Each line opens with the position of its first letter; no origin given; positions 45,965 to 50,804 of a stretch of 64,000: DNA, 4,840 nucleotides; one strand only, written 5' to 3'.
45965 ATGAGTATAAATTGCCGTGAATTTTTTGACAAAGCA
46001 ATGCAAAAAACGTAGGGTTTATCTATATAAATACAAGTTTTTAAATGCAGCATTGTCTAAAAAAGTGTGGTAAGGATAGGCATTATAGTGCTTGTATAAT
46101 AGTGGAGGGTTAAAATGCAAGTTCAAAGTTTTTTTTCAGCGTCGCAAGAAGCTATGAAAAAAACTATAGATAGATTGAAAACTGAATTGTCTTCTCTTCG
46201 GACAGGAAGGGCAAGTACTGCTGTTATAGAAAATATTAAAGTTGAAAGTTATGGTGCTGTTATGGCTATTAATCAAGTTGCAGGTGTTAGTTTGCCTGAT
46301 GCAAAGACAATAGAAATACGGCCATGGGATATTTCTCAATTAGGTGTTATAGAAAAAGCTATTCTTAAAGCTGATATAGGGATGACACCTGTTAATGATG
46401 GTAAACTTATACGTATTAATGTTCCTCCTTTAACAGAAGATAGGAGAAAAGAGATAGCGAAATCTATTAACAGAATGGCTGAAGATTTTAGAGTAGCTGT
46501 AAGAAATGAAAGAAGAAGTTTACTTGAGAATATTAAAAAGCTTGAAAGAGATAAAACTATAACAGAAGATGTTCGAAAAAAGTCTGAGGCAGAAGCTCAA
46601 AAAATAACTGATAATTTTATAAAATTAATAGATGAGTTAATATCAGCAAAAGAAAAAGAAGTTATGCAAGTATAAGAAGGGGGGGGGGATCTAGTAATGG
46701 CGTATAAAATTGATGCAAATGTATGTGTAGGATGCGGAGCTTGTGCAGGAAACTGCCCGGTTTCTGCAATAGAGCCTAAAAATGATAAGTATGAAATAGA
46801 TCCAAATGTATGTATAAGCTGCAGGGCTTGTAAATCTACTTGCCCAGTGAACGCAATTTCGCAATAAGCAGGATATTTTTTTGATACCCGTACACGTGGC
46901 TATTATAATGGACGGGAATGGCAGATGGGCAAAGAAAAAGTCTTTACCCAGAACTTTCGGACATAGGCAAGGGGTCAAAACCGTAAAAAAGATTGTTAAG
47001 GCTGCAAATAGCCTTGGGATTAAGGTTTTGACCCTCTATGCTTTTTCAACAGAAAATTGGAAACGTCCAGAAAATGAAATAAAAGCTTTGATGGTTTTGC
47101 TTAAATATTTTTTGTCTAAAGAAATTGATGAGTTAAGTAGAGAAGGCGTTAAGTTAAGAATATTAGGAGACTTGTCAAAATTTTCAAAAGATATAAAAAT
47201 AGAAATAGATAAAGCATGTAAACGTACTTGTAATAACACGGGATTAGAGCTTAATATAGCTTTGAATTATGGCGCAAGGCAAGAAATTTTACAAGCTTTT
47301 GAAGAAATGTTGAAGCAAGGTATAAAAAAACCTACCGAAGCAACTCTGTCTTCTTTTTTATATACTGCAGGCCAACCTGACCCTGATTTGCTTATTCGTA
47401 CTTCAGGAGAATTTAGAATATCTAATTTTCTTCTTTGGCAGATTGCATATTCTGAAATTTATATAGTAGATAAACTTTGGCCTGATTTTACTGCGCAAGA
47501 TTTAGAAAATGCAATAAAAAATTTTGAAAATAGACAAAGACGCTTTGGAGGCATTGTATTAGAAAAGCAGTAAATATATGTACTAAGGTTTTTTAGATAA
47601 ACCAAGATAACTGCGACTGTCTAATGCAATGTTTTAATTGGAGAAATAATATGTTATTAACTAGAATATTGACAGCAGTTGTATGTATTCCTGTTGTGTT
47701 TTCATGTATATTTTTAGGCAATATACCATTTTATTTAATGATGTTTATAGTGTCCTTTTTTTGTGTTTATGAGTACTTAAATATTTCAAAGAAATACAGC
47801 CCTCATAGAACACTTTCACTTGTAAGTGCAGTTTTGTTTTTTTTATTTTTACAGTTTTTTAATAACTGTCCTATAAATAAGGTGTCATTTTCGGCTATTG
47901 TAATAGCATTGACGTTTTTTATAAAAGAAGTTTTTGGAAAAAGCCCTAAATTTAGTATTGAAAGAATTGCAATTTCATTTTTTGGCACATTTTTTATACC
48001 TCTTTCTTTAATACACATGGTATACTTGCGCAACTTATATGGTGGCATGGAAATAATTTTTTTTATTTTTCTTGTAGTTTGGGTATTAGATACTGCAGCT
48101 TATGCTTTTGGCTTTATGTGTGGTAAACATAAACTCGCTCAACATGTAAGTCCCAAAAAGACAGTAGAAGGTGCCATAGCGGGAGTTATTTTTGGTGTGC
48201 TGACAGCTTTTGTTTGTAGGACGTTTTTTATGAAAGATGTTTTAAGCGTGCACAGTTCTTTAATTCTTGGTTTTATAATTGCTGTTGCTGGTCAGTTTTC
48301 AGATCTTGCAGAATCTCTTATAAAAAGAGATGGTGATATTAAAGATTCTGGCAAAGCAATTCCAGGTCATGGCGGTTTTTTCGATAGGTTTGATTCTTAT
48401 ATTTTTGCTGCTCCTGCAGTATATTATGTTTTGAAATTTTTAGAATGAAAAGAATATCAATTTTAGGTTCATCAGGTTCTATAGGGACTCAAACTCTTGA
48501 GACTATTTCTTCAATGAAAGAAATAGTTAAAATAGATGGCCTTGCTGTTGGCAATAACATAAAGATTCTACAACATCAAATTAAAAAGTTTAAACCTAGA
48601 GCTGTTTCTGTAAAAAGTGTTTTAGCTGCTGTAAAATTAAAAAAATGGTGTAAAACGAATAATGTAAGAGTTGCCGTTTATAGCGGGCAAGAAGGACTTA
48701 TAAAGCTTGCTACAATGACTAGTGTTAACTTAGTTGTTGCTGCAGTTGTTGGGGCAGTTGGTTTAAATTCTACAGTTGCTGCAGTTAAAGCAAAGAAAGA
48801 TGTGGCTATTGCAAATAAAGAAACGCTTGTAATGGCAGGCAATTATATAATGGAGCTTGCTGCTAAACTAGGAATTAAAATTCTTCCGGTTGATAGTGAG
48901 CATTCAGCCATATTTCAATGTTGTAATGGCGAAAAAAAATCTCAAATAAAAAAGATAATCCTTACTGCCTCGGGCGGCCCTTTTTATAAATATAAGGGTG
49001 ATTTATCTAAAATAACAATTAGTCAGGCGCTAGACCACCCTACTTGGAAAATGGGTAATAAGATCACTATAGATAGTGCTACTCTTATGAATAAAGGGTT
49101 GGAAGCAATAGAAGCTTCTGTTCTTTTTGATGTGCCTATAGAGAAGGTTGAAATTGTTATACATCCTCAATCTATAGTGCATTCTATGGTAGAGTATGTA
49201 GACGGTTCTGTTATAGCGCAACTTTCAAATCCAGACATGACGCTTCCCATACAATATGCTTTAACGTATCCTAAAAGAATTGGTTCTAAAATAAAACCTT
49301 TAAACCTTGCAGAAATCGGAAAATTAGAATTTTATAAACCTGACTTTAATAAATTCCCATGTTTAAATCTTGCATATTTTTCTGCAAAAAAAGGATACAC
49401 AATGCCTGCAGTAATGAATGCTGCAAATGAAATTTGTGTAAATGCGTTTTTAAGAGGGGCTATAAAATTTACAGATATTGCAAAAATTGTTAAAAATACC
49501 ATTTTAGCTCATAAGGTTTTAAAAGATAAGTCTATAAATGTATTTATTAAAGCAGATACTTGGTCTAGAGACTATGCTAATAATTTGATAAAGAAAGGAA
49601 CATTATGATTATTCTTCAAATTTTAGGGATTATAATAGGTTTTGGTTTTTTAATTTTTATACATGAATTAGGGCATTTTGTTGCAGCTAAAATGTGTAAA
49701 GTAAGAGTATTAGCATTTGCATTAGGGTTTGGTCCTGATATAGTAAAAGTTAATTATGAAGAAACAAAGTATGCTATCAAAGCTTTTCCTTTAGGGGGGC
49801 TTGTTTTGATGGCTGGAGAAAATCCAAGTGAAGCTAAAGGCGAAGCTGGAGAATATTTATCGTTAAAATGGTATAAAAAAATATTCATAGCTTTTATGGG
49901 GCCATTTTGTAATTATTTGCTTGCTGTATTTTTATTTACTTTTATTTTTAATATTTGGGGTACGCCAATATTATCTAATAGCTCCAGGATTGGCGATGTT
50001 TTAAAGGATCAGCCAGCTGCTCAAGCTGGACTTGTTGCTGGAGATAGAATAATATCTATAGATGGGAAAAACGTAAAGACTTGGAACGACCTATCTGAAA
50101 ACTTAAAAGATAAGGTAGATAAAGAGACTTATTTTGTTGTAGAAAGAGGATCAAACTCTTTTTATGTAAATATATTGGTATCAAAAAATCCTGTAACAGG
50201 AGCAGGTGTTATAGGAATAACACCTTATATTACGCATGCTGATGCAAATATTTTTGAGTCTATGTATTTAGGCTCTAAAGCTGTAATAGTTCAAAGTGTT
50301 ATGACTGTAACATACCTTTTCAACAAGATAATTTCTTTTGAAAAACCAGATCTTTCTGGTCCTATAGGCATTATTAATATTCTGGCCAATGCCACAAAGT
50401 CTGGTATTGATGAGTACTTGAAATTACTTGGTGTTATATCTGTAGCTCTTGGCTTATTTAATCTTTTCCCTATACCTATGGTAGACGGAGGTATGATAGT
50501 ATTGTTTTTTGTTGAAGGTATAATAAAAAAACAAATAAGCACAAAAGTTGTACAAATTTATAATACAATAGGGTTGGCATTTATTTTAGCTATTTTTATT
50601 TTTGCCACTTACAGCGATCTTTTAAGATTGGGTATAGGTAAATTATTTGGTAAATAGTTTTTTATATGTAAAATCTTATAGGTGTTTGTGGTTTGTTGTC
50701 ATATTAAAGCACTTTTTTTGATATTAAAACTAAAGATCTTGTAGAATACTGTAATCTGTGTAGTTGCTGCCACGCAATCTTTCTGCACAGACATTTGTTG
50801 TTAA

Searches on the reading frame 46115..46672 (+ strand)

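Call 8: search_protein_families(library=pfam, proteins=[window:46115-46672:+], max_evalue=0.001)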
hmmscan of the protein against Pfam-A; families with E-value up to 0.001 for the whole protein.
window:46115-46672:+ (186 aa): 1 family
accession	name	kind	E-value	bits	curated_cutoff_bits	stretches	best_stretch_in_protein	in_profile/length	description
PF01765.24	RRF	-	5.7e-58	195.8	29.7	1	21-184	1-164/164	Ribosome recycling factor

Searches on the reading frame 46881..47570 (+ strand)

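Call 8: search_protein_families(library=pfam, proteins=[window:46881-47570:+], max_evalue=0.001)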
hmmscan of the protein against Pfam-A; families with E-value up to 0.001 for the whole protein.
window:46881-47570:+ (230 aa): 1 family
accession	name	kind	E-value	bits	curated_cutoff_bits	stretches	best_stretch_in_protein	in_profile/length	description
PF01255.24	Prenyltransf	-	4.4e-88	294.9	27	1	9-223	1-219/219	Putative undecaprenyl diphosphate synthase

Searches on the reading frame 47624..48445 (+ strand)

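Call 8: search_protein_families(library=pfam, proteins=[window:47624-48445:+], max_evalue=0.001)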
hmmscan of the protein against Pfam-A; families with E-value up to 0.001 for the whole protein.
window:47624-48445:+ (274 aa): 2 families
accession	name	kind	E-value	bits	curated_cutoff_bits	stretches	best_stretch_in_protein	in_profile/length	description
PF01148.25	CTP_transf_1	-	1.7e-64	218.7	24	1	13-272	2-263/264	Cytidylyltransferase family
PF01864.22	CarS-like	-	0.00024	21.6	22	1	171-246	44-120/175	CDP-archaeol synthase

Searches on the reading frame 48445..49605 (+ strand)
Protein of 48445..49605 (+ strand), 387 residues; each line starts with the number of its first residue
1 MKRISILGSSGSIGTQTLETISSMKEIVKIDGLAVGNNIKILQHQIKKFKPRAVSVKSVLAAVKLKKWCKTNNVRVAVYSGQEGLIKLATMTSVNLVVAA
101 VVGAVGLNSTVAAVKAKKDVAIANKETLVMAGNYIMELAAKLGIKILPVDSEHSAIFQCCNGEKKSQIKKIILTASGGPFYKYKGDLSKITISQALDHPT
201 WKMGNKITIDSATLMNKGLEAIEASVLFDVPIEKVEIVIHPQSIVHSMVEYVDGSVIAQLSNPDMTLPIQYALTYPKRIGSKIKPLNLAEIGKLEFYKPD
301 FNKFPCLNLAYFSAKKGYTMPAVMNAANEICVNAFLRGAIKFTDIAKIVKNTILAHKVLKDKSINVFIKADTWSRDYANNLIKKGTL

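Call 8: search_protein_families(library=pfam, proteins=[window:48445-49605:+], max_evalue=0.001)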
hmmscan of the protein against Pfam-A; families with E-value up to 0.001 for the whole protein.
window:48445-49605:+ (387 aa): 3 families
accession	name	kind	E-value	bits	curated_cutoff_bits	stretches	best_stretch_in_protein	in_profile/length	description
PF13288.12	DXPR_C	-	4.8e-40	136.9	27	1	260-376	1-114/115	DXP reductoisomerase C-terminal domain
PF08436.17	DXP_redisom_C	-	3.1e-38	130.2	26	1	146-228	1-84/84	1-deoxy-D-xylulose 5-phosphate reductoisomerase C-terminal domain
PF02670.22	DXP_reductoisom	-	1.1e-37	130.1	21.7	1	4-132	1-129/129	1-deoxy-D-xylulose 5-phosphate reductoisomerase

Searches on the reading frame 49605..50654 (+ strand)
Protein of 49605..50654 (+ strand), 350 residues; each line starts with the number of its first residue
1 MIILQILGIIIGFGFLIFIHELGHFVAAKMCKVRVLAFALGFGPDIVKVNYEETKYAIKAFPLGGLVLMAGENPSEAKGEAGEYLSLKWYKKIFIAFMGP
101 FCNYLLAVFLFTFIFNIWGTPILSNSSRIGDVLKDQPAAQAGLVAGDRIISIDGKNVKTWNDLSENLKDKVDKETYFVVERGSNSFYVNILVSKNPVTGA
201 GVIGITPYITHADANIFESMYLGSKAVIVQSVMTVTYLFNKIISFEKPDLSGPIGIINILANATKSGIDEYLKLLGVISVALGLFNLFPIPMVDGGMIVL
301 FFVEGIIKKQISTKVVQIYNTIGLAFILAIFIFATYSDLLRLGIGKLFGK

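Call 8: search_protein_families(library=pfam, proteins=[window:49605-50654:+], max_evalue=0.001)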
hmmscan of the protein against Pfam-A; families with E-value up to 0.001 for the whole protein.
window:49605-50654:+ (350 aa): 5 families
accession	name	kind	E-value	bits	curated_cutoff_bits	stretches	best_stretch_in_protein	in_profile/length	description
PF02163.28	Peptidase_M50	-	9.7e-53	179.2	27.2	1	9-329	2-220/221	Peptidase family M50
PF17820.7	PDZ_6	-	4e-11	42.9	27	1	129-181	2-54/54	PDZ domain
PF13180.12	PDZ_2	-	1.5e-08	35.3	27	1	129-190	16-78/80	PDZ domain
PF00595.29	PDZ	-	1.9e-06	28.6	23.2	1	128-163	28-63/81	PDZ domain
PF21558.3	Pept_S41_N_bact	-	0.00012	22.3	27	1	138-164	15-41/87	Bacteroidetes, Peptidase, S41 family, N-terminal domain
